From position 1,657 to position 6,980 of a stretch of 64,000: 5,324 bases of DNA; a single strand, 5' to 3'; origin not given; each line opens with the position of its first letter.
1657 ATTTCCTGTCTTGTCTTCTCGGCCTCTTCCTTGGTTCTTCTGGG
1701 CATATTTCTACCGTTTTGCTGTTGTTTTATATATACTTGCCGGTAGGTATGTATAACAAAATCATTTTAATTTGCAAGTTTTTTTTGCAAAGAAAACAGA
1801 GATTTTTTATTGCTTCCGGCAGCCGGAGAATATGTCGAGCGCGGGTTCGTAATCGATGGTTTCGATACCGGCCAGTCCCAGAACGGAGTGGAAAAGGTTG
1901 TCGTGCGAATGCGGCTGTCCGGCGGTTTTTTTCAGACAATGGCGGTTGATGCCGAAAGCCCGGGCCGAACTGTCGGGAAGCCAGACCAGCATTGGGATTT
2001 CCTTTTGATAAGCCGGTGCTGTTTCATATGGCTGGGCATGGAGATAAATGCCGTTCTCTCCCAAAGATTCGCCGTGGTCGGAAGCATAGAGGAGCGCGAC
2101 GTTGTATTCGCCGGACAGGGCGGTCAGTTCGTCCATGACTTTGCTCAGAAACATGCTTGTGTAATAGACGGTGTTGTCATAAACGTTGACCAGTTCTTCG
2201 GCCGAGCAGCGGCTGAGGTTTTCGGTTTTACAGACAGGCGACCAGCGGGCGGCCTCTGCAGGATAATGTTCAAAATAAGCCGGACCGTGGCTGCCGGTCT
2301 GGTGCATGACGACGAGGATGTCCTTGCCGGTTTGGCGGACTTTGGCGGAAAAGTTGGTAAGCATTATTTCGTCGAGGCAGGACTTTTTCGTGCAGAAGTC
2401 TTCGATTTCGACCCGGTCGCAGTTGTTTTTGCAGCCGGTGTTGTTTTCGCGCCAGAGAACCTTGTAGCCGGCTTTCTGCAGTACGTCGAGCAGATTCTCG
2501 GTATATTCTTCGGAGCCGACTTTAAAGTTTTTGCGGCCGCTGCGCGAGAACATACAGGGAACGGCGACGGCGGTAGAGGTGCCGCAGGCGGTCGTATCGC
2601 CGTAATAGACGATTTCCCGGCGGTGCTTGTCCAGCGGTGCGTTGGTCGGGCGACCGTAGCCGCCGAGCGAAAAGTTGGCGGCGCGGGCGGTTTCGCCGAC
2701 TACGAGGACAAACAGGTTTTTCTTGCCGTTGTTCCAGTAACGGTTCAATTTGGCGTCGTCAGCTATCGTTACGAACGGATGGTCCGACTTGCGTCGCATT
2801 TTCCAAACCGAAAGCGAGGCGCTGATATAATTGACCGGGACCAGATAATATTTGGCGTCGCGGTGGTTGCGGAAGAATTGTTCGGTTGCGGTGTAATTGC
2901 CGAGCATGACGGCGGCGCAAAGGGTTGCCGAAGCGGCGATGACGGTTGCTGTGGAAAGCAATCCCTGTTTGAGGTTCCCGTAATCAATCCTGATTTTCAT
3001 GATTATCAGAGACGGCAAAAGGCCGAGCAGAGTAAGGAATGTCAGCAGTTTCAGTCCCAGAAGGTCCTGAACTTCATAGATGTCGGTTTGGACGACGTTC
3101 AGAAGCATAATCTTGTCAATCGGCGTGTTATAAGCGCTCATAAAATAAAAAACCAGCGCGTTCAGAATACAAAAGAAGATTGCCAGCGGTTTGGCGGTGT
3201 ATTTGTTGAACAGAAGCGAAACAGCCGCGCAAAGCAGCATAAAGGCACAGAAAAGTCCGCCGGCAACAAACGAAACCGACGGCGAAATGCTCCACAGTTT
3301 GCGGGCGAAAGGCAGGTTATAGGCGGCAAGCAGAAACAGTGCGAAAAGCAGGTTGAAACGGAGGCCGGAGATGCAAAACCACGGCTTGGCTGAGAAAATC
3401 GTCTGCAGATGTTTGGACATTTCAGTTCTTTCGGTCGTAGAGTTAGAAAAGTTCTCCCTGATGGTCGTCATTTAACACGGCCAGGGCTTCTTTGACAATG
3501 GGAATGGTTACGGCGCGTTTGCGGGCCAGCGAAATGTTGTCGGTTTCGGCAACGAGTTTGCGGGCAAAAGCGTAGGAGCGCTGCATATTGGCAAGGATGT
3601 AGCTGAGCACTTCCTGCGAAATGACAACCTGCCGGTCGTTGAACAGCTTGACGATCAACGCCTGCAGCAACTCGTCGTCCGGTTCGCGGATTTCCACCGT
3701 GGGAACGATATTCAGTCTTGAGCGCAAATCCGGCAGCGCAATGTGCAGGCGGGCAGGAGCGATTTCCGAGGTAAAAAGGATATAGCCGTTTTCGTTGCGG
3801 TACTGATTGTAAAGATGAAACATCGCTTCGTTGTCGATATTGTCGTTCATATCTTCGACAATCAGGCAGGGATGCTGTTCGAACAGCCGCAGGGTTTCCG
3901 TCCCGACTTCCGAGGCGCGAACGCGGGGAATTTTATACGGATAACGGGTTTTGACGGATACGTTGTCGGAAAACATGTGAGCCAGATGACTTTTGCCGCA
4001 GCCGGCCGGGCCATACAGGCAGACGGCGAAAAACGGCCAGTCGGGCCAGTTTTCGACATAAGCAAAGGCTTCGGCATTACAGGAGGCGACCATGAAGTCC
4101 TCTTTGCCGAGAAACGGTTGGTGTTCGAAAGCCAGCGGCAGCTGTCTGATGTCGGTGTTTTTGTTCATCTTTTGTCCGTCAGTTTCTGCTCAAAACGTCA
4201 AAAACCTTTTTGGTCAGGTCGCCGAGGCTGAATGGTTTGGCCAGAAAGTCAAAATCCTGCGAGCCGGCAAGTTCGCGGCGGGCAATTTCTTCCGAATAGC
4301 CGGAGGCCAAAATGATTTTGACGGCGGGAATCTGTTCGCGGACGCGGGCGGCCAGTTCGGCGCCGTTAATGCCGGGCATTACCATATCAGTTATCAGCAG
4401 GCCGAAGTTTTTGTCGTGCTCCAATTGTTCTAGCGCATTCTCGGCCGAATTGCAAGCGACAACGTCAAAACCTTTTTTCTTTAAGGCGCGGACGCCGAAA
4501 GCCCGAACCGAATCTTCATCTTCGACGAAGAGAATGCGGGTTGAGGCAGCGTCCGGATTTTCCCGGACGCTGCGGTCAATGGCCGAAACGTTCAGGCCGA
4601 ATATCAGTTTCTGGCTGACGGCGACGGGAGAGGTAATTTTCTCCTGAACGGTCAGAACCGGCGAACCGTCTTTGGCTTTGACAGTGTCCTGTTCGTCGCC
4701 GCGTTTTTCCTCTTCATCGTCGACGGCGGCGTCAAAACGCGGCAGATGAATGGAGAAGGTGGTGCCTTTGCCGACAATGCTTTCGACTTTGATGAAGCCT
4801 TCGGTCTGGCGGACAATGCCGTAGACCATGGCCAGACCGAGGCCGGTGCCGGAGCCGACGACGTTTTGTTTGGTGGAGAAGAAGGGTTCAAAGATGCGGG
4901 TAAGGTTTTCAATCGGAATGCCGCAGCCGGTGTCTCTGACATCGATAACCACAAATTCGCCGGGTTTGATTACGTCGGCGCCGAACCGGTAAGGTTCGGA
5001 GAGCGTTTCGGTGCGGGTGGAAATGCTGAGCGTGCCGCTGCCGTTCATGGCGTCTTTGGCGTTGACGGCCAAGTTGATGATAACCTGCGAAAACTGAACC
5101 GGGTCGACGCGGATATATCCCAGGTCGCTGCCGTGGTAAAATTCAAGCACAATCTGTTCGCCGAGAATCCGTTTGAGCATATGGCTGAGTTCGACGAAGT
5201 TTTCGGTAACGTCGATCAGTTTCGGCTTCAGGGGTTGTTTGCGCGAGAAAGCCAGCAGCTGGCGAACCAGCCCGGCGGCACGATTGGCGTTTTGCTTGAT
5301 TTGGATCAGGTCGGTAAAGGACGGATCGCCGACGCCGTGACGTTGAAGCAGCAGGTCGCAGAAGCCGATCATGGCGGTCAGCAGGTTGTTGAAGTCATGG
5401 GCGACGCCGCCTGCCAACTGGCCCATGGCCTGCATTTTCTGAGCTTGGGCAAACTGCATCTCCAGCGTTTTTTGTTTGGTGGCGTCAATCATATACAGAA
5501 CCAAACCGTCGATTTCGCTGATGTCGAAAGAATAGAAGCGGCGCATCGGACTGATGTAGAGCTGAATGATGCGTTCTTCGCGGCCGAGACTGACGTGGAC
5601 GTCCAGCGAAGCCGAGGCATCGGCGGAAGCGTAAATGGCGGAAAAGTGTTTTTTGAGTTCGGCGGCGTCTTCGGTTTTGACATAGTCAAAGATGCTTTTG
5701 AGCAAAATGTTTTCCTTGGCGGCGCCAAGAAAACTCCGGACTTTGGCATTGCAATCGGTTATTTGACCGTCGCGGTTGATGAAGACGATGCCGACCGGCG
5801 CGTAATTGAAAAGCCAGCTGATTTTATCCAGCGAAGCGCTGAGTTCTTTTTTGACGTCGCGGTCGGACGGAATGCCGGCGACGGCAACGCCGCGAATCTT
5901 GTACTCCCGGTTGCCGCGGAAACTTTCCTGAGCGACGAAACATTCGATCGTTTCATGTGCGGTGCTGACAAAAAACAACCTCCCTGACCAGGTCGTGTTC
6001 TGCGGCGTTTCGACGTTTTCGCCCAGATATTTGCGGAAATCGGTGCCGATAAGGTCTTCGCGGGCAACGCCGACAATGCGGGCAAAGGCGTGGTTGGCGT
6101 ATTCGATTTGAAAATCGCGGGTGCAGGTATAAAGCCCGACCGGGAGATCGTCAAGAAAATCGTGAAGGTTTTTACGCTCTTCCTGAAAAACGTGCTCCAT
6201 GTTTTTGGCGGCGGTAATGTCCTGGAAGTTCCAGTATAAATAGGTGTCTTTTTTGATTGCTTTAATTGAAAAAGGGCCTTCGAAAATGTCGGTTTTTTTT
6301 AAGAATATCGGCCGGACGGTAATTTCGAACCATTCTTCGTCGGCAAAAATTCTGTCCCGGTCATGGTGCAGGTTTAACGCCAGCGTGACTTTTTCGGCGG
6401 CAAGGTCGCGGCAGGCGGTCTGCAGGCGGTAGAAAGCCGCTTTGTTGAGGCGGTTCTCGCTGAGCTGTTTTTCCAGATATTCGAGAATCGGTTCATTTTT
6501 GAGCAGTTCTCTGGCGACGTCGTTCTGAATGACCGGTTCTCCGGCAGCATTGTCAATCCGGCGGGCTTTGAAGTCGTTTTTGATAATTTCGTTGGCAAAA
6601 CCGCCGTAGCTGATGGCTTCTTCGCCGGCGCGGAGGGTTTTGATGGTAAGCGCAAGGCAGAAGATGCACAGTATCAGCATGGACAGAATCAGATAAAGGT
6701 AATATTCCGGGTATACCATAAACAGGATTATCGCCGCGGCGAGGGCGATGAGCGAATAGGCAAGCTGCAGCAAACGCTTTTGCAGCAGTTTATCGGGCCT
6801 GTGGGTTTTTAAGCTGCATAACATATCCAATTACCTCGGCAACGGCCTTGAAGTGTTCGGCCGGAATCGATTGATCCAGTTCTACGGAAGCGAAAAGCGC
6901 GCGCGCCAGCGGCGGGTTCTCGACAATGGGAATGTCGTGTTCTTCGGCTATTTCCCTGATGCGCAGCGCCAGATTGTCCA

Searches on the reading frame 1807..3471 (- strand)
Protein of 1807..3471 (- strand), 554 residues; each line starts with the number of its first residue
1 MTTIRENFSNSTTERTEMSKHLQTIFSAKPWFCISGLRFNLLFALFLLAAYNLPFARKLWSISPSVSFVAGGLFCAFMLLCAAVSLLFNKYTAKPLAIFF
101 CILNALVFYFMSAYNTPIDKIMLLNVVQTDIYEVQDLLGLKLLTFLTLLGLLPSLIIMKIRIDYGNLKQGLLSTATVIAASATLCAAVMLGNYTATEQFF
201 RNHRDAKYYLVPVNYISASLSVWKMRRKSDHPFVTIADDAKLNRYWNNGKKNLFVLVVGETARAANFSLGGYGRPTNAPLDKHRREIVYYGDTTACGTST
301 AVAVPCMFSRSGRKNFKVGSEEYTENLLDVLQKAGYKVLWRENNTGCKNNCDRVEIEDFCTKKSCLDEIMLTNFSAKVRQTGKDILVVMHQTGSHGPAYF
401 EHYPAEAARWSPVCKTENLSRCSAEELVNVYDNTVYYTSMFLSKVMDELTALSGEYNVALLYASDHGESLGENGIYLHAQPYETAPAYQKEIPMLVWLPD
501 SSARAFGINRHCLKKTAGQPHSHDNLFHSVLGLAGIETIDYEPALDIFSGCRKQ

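Call 6: search_protein_families(library=pfam, proteins=[window:1807-3471:-], max_evalue=0.001)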
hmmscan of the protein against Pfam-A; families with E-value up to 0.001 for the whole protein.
window:1807-3471:- (554 aa): 2 families
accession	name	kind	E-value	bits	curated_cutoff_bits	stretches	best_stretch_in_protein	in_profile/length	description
PF00884.28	Sulfatase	-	2.7e-59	201.4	25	1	254-536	3-301/301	Sulfatase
PF08019.17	EptA_B_N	-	4.1e-38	131.1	22.3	1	77-224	2-149/152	Phosphoethanolamine transferase EptA/EptB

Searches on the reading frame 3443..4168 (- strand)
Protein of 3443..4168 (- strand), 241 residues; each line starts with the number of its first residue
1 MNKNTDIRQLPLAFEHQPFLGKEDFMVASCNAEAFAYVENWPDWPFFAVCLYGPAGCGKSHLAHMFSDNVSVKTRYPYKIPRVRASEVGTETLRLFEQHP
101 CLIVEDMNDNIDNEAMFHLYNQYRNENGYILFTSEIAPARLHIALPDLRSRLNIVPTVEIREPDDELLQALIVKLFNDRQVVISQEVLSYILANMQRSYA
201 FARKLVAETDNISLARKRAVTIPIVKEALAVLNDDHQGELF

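Call 6: search_protein_families(library=pfam, proteins=[window:3443-4168:-], max_evalue=0.001)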
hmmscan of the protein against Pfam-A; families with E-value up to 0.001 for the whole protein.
window:3443-4168:- (241 aa): 3 families
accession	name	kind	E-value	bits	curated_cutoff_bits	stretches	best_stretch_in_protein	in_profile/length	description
PF22688.2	Hda_lid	-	1.7e-08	34.8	27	1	177-229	13-65/65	Hda, lid domain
PF00308.24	Bac_DnaA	-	1.6e-07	32.1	23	1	23-154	8-157/162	Bacterial DnaA ATPAse domain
PF00910.28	RNA_helicase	-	5.3e-07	30.5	21.5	1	49-133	1-84/105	RNA helicase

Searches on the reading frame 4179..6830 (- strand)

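Call 6: search_protein_families(library=pfam, proteins=[window:4179-6830:-], max_evalue=0.001)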
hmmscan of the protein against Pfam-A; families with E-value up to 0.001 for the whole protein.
window:4179-6830:- (883 aa): 7 families
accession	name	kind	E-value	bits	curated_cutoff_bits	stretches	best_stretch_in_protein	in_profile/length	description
PF02518.31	HATPase_c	-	1.2e-21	77.7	26.4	1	576-698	2-109/111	Histidine kinase-, DNA gyrase B-, and HSP90-like ATPase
PF00072.30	Response_reg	-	2.5e-20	73.1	30.2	1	766-876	1-110/111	Response regulator receiver domain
PF08448.16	PAS_4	-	3.3e-18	66.4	23.1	2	343-430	3-89/110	PAS fold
PF00989.32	PAS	-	2.1e-14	53.9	22.6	1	342-422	8-87/113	PAS fold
PF13188.13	PAS_8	-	7.5e-12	45.1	21.8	2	337-387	3-53/65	PAS domain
PF13426.13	PAS_9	-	1.1e-10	42.2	27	0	231-269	2-40/103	PAS domain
PF00512.31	HisKA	-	1.7e-08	34.8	26.9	1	469-532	2-64/66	His Kinase A (phospho-acceptor) domain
